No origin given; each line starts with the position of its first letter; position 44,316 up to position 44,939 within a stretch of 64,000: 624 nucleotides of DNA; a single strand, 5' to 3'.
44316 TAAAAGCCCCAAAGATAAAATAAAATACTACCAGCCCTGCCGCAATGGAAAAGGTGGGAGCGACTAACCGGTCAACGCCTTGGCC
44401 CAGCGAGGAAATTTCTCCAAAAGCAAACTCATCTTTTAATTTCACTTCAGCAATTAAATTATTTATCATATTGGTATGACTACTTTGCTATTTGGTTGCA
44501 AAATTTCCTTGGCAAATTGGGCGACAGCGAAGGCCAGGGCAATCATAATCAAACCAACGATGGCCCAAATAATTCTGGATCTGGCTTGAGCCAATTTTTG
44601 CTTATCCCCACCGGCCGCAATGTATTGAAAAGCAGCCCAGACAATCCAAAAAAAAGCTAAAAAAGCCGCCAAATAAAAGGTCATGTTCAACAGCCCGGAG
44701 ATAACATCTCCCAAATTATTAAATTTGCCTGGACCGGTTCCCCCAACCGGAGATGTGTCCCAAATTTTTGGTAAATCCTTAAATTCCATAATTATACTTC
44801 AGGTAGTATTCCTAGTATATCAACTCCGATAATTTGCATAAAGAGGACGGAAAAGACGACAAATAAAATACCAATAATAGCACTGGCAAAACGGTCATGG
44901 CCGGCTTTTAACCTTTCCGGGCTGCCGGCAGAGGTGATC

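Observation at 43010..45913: Five tandem T4SS-pilin-like paralogs plus a large protein carrying the same C-terminal pilin module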

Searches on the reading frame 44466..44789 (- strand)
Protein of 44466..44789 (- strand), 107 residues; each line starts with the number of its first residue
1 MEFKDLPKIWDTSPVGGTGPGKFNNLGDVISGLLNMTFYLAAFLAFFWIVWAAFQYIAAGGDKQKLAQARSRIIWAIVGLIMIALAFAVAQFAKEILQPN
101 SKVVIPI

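Call 3: search_protein_families(library=pfam, proteins=[window:44466-44789:-], max_evalue=0.1)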
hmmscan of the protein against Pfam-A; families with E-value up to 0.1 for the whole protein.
window:44466-44789:- (107 aa): 6 families
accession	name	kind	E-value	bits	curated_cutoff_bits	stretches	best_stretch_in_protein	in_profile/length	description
PF18895.5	T4SS_pilin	-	2.5e-10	40.7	26.6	1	26-92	5-70/71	Type IV secretion system pilin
PF19865.4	DUF6338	-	0.0013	18.8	26.5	1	31-102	46-113/205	Family of unknown function (DUF6338)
PF06664.17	WLS-like_TM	-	0.0014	18.4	28.3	1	33-95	150-214/247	Wntless-like, transmembrane domain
PF25592.1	DUF7937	-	0.0018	17.6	31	1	34-90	278-333/402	Domain of unknown function (DUF7937)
PF19297.4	QcrA_N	-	0.032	14.1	27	1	41-97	68-122/222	QcrA subunit N-terminal region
PF11992.13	TgpA_N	-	0.083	12.3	30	0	31-92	121-178/333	TgpA N-terminal domain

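Call 40: search_protein_families(library=ncbifam, proteins=[window:44466-44789:-], max_evalue=0.01)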
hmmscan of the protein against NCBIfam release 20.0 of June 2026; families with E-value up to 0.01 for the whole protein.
window:44466-44789:- (107 aa): 1 family
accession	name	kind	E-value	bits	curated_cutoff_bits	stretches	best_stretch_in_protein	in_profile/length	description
NF045849.1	ICE_MMCAP2_0565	equivalog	2.7e-10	39.8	40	1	24-96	7-79/80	Mbov_0395 family pilin-like conjugal transfer protein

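Call 41: search_protein_families(library=ncbifam, proteins=[window:44466-44789:-], max_evalue=1)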
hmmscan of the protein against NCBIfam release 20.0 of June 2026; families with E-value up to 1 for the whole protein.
window:44466-44789:- (107 aa): 2 families
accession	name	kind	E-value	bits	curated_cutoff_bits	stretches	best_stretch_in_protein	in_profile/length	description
NF045849.1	ICE_MMCAP2_0565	equivalog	2.7e-10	39.8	40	1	24-96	7-79/80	Mbov_0395 family pilin-like conjugal transfer protein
NF050121.1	bc1_QcrA_actin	exception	0.39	10.2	275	1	36-100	33-89/319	cytochrome bc1 complex Rieske iron-sulfur subunit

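Call 55: search_protein_families(library=ncbifam, alignment_id=A4, max_evalue=0.001)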
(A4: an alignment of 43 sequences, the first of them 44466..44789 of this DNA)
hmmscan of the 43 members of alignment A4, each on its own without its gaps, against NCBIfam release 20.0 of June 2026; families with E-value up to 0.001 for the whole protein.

A. member 1, window:44466-44789:- (107 aa): 1 family
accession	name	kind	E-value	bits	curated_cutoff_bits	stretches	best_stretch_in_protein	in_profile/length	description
NF045849.1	ICE_MMCAP2_0565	equivalog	2.7e-10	39.8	40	1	24-96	7-79/80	Mbov_0395 family pilin-like conjugal transfer protein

B. families by the number of members that match (of 43 scanned): 1 family
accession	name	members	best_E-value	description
NF045849.1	ICE_MMCAP2_0565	42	2.7e-10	Mbov_0395 family pilin-like conjugal transfer protein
